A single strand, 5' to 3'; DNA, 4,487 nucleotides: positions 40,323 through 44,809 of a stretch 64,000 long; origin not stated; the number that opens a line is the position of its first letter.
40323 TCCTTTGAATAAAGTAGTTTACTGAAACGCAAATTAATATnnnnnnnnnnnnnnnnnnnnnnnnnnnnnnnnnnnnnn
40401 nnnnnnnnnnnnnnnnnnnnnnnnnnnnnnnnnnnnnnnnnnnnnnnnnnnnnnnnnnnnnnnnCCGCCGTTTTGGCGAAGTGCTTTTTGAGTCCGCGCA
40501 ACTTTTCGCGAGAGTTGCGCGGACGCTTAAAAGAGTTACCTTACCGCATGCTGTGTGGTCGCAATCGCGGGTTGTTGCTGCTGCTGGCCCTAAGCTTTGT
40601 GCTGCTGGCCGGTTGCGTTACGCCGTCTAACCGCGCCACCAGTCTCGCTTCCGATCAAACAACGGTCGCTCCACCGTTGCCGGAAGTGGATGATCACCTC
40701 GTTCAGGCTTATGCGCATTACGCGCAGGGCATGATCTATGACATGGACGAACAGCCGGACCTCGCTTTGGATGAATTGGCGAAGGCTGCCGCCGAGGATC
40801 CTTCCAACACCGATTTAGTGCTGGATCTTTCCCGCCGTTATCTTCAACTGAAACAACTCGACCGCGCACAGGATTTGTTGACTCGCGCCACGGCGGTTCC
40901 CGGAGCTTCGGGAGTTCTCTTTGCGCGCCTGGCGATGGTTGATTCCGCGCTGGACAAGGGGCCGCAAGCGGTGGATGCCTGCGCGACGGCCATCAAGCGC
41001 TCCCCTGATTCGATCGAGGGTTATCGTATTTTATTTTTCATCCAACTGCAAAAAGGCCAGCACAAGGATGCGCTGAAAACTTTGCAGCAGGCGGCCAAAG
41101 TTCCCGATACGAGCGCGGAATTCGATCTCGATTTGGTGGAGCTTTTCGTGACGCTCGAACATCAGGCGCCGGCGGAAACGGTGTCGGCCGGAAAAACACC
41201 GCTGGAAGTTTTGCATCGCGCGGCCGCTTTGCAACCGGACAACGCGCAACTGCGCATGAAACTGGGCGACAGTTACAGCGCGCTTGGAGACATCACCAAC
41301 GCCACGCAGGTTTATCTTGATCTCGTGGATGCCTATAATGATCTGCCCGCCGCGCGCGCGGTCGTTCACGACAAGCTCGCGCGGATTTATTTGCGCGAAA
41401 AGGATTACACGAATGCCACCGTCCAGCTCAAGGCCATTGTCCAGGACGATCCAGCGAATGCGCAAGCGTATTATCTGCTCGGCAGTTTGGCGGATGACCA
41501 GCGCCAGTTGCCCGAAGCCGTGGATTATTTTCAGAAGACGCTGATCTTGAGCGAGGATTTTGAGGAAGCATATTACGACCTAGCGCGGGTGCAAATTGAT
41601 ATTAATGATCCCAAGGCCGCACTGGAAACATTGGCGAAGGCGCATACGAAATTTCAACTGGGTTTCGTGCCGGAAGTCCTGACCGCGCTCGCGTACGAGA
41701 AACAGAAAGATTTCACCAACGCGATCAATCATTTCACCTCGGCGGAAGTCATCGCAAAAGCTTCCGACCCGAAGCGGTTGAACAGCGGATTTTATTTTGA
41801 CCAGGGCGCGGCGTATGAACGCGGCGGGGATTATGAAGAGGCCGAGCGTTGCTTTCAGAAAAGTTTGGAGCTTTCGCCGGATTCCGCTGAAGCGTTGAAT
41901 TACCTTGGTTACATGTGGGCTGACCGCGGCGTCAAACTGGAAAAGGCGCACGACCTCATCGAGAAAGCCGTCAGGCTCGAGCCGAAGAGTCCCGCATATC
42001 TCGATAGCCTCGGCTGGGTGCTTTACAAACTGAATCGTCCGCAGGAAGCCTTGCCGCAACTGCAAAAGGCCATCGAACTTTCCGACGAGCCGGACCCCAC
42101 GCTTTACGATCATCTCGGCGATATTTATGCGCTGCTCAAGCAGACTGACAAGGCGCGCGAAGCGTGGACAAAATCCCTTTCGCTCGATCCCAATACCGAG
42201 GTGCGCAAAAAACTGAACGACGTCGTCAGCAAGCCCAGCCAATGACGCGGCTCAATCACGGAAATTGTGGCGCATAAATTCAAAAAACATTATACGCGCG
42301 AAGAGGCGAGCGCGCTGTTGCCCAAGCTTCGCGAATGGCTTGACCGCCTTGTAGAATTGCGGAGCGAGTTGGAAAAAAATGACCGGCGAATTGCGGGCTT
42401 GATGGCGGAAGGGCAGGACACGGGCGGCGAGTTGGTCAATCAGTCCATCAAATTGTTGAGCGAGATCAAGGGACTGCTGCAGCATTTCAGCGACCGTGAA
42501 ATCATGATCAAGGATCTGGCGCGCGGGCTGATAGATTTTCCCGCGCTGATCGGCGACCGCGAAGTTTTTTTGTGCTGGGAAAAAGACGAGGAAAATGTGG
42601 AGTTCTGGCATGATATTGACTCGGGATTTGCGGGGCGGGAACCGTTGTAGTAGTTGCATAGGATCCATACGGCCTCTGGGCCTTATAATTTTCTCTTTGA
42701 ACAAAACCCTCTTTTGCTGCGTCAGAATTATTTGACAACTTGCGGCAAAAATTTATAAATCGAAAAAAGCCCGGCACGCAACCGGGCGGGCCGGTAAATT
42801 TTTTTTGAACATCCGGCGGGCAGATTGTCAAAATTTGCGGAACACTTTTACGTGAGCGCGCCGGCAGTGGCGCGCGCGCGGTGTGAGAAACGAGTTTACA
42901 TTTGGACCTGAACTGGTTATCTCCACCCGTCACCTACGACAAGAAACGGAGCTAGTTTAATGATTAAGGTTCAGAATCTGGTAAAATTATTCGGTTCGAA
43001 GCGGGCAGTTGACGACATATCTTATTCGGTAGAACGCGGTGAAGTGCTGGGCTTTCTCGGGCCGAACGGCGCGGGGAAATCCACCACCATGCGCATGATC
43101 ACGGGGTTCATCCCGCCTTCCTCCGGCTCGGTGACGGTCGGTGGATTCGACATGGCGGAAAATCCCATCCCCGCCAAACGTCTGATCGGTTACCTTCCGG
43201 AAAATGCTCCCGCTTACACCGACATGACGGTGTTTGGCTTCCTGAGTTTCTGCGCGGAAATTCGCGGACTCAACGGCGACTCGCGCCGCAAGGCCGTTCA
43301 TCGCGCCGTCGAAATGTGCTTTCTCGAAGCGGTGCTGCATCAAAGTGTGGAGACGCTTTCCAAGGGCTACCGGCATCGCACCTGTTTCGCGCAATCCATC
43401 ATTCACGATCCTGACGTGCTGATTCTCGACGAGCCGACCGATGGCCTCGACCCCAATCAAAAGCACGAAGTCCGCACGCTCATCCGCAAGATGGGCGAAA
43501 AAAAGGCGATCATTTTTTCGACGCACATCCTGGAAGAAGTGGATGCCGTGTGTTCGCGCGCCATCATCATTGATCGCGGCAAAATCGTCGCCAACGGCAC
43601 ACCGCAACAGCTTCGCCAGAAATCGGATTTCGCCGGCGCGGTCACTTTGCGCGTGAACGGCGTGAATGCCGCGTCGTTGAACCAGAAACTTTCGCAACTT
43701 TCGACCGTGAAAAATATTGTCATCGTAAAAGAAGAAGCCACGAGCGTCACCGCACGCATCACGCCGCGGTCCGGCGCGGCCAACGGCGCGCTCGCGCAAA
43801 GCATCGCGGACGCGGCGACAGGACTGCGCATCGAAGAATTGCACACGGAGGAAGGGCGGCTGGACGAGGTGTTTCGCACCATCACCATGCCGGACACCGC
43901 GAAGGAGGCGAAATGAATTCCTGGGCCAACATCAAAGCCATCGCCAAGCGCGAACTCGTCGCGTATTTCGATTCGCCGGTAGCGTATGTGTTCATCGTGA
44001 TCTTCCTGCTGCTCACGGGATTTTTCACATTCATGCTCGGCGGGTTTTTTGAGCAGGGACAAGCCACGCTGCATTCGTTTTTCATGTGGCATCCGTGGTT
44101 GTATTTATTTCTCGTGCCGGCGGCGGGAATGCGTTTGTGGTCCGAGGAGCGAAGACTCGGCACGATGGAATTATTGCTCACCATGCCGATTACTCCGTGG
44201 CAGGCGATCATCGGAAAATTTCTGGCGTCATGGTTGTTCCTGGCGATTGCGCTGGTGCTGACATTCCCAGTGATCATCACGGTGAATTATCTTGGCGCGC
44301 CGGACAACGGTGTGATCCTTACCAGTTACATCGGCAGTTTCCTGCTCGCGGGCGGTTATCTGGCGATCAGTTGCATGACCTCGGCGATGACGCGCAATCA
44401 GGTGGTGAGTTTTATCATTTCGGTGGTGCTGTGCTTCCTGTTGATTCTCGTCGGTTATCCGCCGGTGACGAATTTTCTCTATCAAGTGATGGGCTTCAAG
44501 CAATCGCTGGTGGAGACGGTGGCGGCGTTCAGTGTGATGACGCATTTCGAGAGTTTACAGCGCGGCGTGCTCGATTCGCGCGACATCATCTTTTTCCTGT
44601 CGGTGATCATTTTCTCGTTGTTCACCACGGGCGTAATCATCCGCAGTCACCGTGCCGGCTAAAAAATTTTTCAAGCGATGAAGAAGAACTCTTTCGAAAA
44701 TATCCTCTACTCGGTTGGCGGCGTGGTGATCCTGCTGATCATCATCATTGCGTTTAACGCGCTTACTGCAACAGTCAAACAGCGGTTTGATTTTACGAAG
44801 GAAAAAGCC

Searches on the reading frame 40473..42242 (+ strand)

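Call 61: search_protein_families(library=pfam, proteins=[window:40473-42242:+], max_evalue=0.00001)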
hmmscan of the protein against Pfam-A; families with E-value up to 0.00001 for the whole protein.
window:40473-42242:+ (590 aa): 20 families
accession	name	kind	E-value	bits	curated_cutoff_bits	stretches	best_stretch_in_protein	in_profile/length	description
PF07719.23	TPR_2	-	6.5e-44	144.9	27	1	440-470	3-33/34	Tetratricopeptide repeat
PF14559.12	TPR_19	-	9.5e-34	116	25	1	92-140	4-52/68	Tetratricopeptide repeat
PF00515.34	TPR_1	-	1.3e-33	113.8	27.8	1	441-470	4-33/34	Tetratricopeptide repeat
PF13428.12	TPR_14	-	2.1e-30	102.5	23.5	0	444-480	7-43/44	Tetratricopeptide repeat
PF13432.12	TPR_16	-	6.4e-30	103.7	32.7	1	443-507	2-65/65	Tetratricopeptide repeat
PF13181.12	TPR_8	-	7.4e-30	101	25.7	0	440-470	3-33/34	Tetratricopeptide repeat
PF13424.12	TPR_12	-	2e-27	95.6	30.1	1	405-468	10-75/77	Tetratricopeptide repeat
PF13431.12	TPR_17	-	2.1e-27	93.5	24.4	0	460-480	1-21/34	Tetratricopeptide repeat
PF13414.12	TPR_11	-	1.7e-20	72.8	26.8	0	447-480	3-36/42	TPR repeat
PF13174.12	TPR_6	-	4.2e-20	71.4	26.3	0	442-471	4-33/33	Tetratricopeptide repeat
PF23914.1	TPR_CcmH_CycH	-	3.5e-18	66.4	42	1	287-434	8-157/158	Cytochrome c-type biogenesis protein H TPR domain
PF13176.12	TPR_7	-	8.4e-16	57.1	27.9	0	445-471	6-32/36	Tetratricopeptide repeat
PF25063.1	ARM_TT21_C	-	7.1e-14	52.6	35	0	75-212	21-160/209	Tetratricopeptide repeat protein 21 C-terminal ARM domain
PF13429.12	TPR_15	-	1.4e-12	48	26.2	1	301-564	13-267/280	Tetratricopeptide repeat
PF12895.13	ANAPC3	-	9e-11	42.4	27.2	0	452-532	3-81/82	Anaphase-promoting complex, cyclosome, subunit 3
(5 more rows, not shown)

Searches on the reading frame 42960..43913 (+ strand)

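Call 61: search_protein_families(library=pfam, proteins=[window:42960-43913:+], max_evalue=0.00001)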
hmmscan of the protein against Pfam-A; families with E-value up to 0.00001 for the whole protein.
window:42960-43913:+ (318 aa): 2 families
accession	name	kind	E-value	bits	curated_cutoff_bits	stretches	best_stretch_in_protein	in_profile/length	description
PF00005.33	ABC_tran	-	4.5e-27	95.8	25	1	18-160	2-136/137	ABC transporter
PF13304.12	AAA_21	-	5.1e-09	37.1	27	0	149-195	254-304/304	AAA domain, putative AbiEii toxin, Type IV TA system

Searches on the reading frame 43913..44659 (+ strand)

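Call 61: search_protein_families(library=pfam, proteins=[window:43913-44659:+], max_evalue=0.00001)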
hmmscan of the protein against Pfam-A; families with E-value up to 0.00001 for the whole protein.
window:43913-44659:+ (249 aa): 2 families
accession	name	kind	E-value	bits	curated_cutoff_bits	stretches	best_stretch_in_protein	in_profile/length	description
PF12679.13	ABC2_membrane_2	-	3.4e-10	40.1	27.2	1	68-191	82-209/283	ABC-2 family transporter protein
PF12698.13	ABC2_membrane_3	-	1.2e-06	28.3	31.6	1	65-181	173-290/347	ABC-2 family transporter protein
